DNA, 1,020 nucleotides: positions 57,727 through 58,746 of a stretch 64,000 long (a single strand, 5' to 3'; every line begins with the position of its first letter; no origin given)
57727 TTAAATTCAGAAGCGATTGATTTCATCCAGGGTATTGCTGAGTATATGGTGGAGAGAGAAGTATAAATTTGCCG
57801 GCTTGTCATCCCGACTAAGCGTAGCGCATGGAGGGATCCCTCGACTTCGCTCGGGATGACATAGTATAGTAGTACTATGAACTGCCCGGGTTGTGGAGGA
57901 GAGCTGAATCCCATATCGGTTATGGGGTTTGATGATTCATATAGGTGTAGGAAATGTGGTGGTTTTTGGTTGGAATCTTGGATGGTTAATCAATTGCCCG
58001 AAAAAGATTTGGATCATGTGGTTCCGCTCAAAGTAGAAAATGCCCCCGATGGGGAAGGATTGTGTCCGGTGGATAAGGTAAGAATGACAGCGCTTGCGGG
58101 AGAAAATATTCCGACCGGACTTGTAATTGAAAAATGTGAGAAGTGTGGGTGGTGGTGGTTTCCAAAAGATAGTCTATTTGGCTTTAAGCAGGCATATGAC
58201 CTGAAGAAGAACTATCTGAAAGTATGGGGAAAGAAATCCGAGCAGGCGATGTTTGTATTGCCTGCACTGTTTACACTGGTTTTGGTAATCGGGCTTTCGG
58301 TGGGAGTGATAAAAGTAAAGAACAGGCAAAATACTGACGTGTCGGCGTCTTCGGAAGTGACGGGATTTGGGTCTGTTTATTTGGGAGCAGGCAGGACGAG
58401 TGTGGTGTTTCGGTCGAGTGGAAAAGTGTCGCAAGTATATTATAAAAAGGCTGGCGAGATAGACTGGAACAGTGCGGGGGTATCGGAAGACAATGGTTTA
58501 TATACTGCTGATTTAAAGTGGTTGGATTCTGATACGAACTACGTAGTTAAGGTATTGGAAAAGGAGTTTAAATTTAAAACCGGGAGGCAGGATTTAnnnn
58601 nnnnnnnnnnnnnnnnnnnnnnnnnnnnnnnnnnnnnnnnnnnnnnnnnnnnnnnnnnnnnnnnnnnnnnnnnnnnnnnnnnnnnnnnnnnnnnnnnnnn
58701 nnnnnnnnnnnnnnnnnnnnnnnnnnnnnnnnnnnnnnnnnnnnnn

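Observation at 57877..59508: Tandem paralog pair of double Zn-ribbon/single-TM/extracytoplasmic-domain proteins, followed by a convergent excisionase-type HTH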

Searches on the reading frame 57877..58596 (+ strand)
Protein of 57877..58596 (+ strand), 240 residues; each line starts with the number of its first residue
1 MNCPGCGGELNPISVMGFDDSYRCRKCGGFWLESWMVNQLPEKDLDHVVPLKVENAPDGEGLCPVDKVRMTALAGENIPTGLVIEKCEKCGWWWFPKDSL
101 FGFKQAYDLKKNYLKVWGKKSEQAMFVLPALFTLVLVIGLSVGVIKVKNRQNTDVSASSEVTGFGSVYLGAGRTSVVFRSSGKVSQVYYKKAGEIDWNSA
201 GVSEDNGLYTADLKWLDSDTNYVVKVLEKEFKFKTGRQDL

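Call 3: search_protein_families(library=pfam, proteins=[window:57877-58596:+], max_evalue=1)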
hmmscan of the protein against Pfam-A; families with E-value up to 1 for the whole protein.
window:57877-58596:+ (240 aa): 4 families
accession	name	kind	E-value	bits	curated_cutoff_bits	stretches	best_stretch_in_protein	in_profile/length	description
PF13453.11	Zn_ribbon_TFIIB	-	2e-07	30.7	22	1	2-33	1-31/41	Transcription factor zinc-finger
PF17283.8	Zn_ribbon_SprT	-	0.0046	17.4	28.1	1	3-29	7-32/38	SprT-like zinc ribbon domain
PF24154.1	Tis1_ImmP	-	0.025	15.1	27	1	167-214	14-60/74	Tis1 immunity protein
PF19388.4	DUF5963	-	0.09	13.4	23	1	100-149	35-82/83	Family of unknown function (DUF5963)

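Call 5: find_homologous_proteins(query=window:57877-58596:+)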
Query window:57877-58596:+ (240 aa): 1 proteins with E <= 0.001 among 386 candidates.
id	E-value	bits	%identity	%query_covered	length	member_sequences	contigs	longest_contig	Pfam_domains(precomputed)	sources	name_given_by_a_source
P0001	1.1e-162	557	100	100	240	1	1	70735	PF13453.12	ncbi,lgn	-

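Call 9: find_encoding_contigs(protein=P0001, flank=10000)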
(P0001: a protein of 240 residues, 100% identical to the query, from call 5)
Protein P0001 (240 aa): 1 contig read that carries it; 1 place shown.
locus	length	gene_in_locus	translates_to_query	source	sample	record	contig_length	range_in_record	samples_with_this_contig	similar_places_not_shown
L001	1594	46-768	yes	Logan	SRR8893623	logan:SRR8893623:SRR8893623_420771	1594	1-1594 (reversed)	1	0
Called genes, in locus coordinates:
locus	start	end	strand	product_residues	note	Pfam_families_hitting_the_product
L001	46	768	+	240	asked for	PF13453:Zn_ribbon_TFIIB (faint)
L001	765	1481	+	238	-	-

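Call 10: find_related_loci(query=A1, collection=genome_contigs, flank=10000)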
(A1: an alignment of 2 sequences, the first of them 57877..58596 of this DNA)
Query A1 (240 aa) in genome_contigs; peptide patterns used: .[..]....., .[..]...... (x = any residue, [..] = any of these).
82 stretches matched a pattern; 1 encode a relative of the query (tblastn E <= 1e-3); 1 distinct loci.
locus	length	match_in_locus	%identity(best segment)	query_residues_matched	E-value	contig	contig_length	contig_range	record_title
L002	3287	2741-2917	36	1-74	2e-7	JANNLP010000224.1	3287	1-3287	MAG: Gemmataceae bacterium isolate SOY_38_metabat_109 SOY_38_k141_1586970, whole genome shotgun sequence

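Call 17: search_solved_structures(query=A1, max_evalue=10, show_alignments=3)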
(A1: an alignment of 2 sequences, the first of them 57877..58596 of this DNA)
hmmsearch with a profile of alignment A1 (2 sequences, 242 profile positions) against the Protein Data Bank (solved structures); distinct sequences matched with E-value up to 10: 2.
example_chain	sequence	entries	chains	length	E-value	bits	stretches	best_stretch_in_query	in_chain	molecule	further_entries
1vfy_A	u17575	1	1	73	0.55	12.6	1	19-57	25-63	PHOSPHATIDYLINOSITOL-3-PHOSPHATE BINDING FYVE DOMAIN OF PROTEIN VPS27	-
7w5z_W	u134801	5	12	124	0.87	12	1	92-123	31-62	Transmembrane protein, putative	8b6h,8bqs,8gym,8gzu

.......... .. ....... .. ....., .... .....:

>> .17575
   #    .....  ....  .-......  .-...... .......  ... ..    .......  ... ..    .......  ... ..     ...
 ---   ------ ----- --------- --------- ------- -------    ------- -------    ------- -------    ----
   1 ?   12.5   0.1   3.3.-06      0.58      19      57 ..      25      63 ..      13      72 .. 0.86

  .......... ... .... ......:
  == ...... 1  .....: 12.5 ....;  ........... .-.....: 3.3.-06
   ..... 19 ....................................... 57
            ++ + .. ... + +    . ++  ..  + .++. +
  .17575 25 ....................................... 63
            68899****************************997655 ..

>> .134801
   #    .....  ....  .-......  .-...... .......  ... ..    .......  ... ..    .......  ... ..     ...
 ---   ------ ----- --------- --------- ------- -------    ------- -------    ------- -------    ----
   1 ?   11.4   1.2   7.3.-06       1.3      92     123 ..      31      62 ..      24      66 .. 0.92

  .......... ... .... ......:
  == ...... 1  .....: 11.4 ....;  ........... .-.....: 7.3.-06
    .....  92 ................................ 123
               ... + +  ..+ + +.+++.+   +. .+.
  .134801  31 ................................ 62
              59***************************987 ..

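Call 18: search_protein_families(library=ncbifam, proteins=[window:57877-58596:+], max_evalue=1)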
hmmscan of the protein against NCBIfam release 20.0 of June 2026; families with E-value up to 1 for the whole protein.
window:57877-58596:+ (240 aa): 1 family
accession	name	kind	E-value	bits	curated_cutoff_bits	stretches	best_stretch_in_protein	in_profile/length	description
NF047912.1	ECs_2282_CxxC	subfamily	0.16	11.9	37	1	1-28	3-34/60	ECs_2282 family putative zinc-binding protein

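Call 40: predict_structure(alignment_id=A3)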
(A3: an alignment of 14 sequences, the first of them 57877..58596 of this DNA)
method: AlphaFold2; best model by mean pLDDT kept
length: 240 residues; sequences in the alignment: 14
mean_pLDDT: 82.3   pTM: 0.47
mean pLDDT of the five models: 82.3, 80.3, 79.2, 78.5, 77.2
residues with pLDDT >= 90: 82; 70-90: 122; 50-70: 25; < 50: 11
segments of 3 or more residues with pLDDT < 50: 150-158
pLDDT, mean of each block of 10 residues (from residue 1): 89 78 89 86 76 69 91 83 91 90 86 73 68 85 65 46 87 91 90 92 91 92 91 75
secondary structure, 60 per line:
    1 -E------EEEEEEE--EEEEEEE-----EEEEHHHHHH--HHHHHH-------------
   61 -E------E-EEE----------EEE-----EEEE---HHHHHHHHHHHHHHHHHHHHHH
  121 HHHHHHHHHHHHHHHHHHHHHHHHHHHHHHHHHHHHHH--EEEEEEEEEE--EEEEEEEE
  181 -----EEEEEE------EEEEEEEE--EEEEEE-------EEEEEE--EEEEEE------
elements in order: E9-15 E18-24 E30-33 H34-39 H42-47 E71-73 E84-86 E92-95 H99-158 E161-170 E173-180 E186-191 E198-205 E208-213 E221-226 E229-234

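Call 43: fold_search(model_id=the predicted structure, library=pdb)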
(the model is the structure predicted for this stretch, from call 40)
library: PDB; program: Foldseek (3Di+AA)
matches with E <= 10: 1636; with E <= 0.001: 1
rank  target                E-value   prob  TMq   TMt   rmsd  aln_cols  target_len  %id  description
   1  5t7a_A                8.5e-04  1.00  0.23  0.53   3.8        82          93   13  Crystal structure of Br derivative BhCBM56 (released 2017-08-23)
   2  5t7a_B                1.3e-03  1.00  0.22  0.50   5.3        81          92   15  Crystal structure of Br derivative BhCBM56 (released 2017-08-23)
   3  5j7k_E                2.9e-03  1.00  0.22  0.56   4.1        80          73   20  Loop grafting onto a highly stable FN3 scaffold (released 2016-08-17)
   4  2ee2_MODEL_1_A        3.2e-03  1.00  0.28  0.53   4.2        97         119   21  Solution structures of the fn3 domain of human contactin 1 (released 2007-08-21)
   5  1kbp_A                3.6e-03  1.00  0.22  0.13   6.2        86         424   13  KIDNEY BEAN PURPLE ACID PHOSPHATASE (released 1996-10-14)
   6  7rsn_J                3.8e-03  1.00  0.22  0.43   5.2        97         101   15  AMC018 SOSIP.v4.2 in complex with PGV04 Fab (released 2021-09-15)
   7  3zk4_B                4.0e-03  1.00  0.25  0.11   4.5       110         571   14  Structure of purple acid phosphatase PPD1 isolated from yellow lupin (Lupinus luteus) seeds (released 2014-01-29)
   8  4dsy_B                4.0e-03  1.00  0.21  0.13   6.7        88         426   14  Crystal structure of red kidney bean purple acid phosphatase in complex with Maybridge fragment CC24201 (released 2012-09-19)
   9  4wtx                  4.4e-03  1.00  0.27  0.60   3.5        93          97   13  Crystal structure of the fourth FnIII domain of integrin beta4 (released 2015-02-11)
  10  1x5l_MODEL_1_A        4.4e-03  1.00  0.27  0.53   3.9        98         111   14  Solution structure of the second fn3 domain of Eph receptor A8 protein (released 2005-11-16)
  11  7y9a_A                4.4e-03  0.98  0.18  0.21   6.6        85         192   18  Crystal structure of sDscam Ig1-2 domains, isoform beta2v6 (released 2023-05-24)
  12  6hwr_D                4.7e-03  1.00  0.24  0.14   5.7        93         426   15  Red kidney bean purple acid phosphatase in complex with adenosine divanadate (released 2019-04-03)
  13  5j7k_F                4.7e-03  1.00  0.23  0.57   4.8        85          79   21  Loop grafting onto a highly stable FN3 scaffold (released 2016-08-17)
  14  5j7k_G                5.0e-03  1.00  0.24  0.57   4.9        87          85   14  Loop grafting onto a highly stable FN3 scaffold (released 2016-08-17)
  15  3zk4_A                5.2e-03  1.00  0.25  0.11   4.4       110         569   13  Structure of purple acid phosphatase PPD1 isolated from yellow lupin (Lupinus luteus) seeds (released 2014-01-29)
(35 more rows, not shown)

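Call 51: search_protein_representatives(alignment_id=A1)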
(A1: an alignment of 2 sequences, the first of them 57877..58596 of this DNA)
Query: 2 sequences, 242 profile positions. Proteins with E-value up to 0.001 (for the whole library): 369; up to 1e-10: 127; up to 1e-30: 41. The best 150 are listed.
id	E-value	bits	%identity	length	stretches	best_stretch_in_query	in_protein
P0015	6.3e-76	271.1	-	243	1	1-237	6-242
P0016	4.6e-70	251.9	-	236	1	1-236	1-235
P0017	4.9e-66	238.8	-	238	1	1-238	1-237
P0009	5.8e-66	238.5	-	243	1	2-236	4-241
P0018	3.8e-63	229.3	-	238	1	1-237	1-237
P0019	3.7e-61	222.8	-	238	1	1-238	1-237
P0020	5.0e-59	215.8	-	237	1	1-237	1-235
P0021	2.3e-58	213.6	-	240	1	1-239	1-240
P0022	1.8e-56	207.4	-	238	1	1-236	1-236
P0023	4.9e-56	206.0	-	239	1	1-236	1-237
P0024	6.2e-56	205.7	-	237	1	1-235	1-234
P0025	8.3e-52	192.2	-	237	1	1-238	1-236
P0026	5.2e-50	186.3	-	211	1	13-164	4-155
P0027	2.2e-48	181.0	-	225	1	22-237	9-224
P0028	7.6e-48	179.2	-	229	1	13-237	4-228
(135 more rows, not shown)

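Call 55: find_related_loci(query=A3, collection=metagenome_contigs, flank=7000)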
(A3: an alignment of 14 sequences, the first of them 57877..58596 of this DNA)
Query A3 (240 aa) in metagenome_contigs; peptide patterns used: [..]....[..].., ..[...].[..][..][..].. (x = any residue, [..] = any of these).
426 stretches matched a pattern; 19 encode a relative of the query (tblastn E <= 1e-3); 19 distinct loci.
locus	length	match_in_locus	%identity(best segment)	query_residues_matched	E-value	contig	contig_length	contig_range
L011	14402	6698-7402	39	1-234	2e-56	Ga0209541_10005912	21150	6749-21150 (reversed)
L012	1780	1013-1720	41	1-234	2e-55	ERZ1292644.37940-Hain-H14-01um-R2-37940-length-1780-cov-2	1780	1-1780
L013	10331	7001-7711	40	1-235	4e-53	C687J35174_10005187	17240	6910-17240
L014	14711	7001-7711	40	1-235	4e-53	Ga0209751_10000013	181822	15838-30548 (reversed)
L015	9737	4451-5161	40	1-235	4e-53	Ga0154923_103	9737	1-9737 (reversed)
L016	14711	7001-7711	40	1-235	4e-53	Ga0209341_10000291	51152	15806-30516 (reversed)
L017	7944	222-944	36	1-235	5e-52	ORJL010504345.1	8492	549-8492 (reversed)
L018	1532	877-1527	38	1-214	1e-53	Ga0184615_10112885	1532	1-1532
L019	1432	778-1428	38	1-218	9e-53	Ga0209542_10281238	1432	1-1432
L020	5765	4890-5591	35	1-233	1e-47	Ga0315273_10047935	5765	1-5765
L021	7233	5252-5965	34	1-232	2e-46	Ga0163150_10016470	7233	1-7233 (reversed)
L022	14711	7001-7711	35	1-235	2e-46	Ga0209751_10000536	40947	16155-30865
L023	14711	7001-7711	35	1-235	2e-46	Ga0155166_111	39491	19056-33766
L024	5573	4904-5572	35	1-222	1e-45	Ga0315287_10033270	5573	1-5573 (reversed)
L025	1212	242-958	34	1-234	3e-44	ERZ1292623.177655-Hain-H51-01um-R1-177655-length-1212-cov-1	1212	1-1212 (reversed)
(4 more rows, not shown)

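Call 62: find_homologous_proteins(query=A4, max_evalue=0.00001)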
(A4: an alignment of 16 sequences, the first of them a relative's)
Query A4 (16 sequences) (250 aa, profile of the alignment): 31 proteins with E <= 0.00001 among 7143 candidates.
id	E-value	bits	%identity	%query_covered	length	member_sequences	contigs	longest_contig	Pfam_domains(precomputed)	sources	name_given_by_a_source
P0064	1.9e-86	307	100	100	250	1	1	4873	PF16656.12,PF13453.12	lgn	-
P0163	3.0e-78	281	67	99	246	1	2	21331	PF16656.12,PF13453.12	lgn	-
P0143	4.3e-78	280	26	99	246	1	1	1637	-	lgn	-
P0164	1.9e-77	278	43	99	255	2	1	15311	PF13453.12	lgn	-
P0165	7.3e-77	276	69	99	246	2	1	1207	PF16656.12,PF13453.12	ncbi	-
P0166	1.1e-74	269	64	100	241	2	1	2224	PF16656.12,PF13453.12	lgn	-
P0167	2.4e-74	268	61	94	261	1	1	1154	PF16656.12,PF13453.12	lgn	-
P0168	4.4e-74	267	43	100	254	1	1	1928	PF13453.12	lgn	-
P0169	4.7e-74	267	67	99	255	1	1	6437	PF16656.12,PF13453.12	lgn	-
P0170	6.8e-72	260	76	96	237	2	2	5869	PF16656.12,PF13453.12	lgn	-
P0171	7.8e-72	260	58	100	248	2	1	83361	PF16656.12,PF13453.12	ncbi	-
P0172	4.7e-69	250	63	96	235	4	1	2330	PF16656.12,PF13453.12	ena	-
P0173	1.8e-68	248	58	96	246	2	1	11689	PF16656.12,PF13453.12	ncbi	-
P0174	3.2e-68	248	74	96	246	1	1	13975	PF13453.12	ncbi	-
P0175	1.6e-66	242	52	99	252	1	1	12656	PF16656.12,PF13453.12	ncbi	-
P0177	1.4e-64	236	31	88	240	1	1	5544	PF13453.12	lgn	-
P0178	1.3e-63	233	30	88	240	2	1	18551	PF13453.12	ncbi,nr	ncbi:zf-TFIIB domain-containing protein [Candidatus Gottesmanbacteria bacterium]|nr:zf-TFIIB domain-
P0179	3.6e-60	221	26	98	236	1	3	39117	-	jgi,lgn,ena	-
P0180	8.9e-57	210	31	90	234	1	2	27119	PF13453.12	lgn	-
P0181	4.9e-55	204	31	94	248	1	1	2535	PF13453.12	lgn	-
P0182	1.0e-53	200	32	94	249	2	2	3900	PF13453.12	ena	-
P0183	1.6e-53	200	31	94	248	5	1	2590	PF13453.12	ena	-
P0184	1.8e-53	199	32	94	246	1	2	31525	PF13453.12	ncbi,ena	-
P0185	2.5e-53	199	31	94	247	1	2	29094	PF13453.12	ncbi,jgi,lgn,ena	-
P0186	8.1e-53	197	32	94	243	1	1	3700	PF13453.12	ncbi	-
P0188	3.0e-48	182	30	84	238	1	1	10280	PF13453.12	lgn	-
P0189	5.7e-47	178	33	84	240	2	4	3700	PF13453.12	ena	-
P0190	1.4e-46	177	30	94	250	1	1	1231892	PF13453.12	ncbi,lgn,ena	-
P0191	2.4e-45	173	29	94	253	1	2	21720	PF13453.12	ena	-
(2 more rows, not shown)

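Call 63: find_encoding_contigs(protein=P0171, flank=8000, max_places=2)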
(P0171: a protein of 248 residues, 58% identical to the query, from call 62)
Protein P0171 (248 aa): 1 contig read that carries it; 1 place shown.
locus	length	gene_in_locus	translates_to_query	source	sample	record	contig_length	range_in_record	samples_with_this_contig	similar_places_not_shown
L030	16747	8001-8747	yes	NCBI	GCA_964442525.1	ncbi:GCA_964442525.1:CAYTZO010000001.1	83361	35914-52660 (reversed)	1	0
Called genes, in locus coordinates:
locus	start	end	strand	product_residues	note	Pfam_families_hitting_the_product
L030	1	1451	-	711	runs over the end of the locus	PF17854:FtsK_alpha, PF01580:FtsK_SpoIIIE, PF09397:FtsK_gamma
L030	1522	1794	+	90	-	PF02604:PhdYeFM_antitox (weak)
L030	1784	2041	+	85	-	PF15781:ParE-like_toxin (weak), PF05016:ParE_toxin (weak)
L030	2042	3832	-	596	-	PF22505:RNase_J_b_CASP, PF17770:RNase_J_C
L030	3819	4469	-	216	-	PF00004:AAA, PF22667:Lon_lid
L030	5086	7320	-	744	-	PF01138:RNase_PH, PF03725:RNase_PH_C, PF01138:RNase_PH, PF00013:KH_1, PF22675:KH-I_KHDC4-BBP (weak), PF00575:S1, PF23459:S1_RRP5 (faint)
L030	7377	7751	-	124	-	PF00312:Ribosomal_S15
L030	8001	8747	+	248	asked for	PF13453:Zn_ribbon_TFIIB (weak), PF16656:Pur_ac_phosph_N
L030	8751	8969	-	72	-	PF07927:HicA_toxin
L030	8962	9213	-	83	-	PF24113:DUF7387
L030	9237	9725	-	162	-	-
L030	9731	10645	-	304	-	PF01368:DHH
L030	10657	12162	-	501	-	PF01926:MMR_HSR1, PF02421:FeoB_N (weak), PF10662:PduV-EutP (faint), PF00009:GTP_EFTU, PF22042:EF-G_D2, PF11987:IF-2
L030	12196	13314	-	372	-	PF08529:NusA_N, PF13184:KH_NusA_1st, PF26594:KH_NusA_2nd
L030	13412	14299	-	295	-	PF00226:DnaJ, PF01556:DnaJ_C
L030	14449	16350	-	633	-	PF00012:HSP70, PF06723:MreB_Mbl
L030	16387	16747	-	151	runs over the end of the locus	PF01025:GrpE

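Call 64: find_encoding_contigs(protein=P0190, flank=8000, max_places=2)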
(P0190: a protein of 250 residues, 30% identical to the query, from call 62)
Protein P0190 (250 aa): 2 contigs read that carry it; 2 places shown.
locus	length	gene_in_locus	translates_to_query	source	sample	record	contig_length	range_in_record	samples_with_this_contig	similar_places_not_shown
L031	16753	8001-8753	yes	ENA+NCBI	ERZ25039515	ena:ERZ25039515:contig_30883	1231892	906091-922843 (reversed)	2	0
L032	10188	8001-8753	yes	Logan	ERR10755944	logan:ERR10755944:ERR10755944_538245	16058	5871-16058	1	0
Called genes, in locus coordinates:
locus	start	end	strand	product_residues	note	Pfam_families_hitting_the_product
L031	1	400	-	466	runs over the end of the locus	-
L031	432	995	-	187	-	-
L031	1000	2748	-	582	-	-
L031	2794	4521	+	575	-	PF16402:DUF5010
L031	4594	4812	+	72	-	PF00376:MerR, PF12728:HTH_17, PF13411:MerR_1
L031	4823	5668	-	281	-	-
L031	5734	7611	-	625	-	-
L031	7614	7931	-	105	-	-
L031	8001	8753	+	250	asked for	PF13453:Zn_ribbon_TFIIB (weak)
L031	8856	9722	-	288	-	PF16268:DUF4921 (faint), PF01087:GalP_UDP_transf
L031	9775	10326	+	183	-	PF01195:Pept_tRNA_hydro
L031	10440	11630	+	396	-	PF00349:Hexokinase_1 (weak), PF03727:Hexokinase_2 (faint)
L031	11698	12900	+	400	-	PF13439:Glyco_transf_4, PF13477:Glyco_trans_4_2 (weak), PF13579:Glyco_trans_4_4 (weak), PF20706:GT4-conflict (weak), PF00534:Glycos_transf_1, PF13692:Glyco_trans_1_4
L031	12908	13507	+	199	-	PF02698:DUF218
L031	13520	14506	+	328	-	PF00535:Glycos_transf_2, PF10111:Glyco_tranf_2_2 (faint)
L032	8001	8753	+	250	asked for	PF13453:Zn_ribbon_TFIIB (weak)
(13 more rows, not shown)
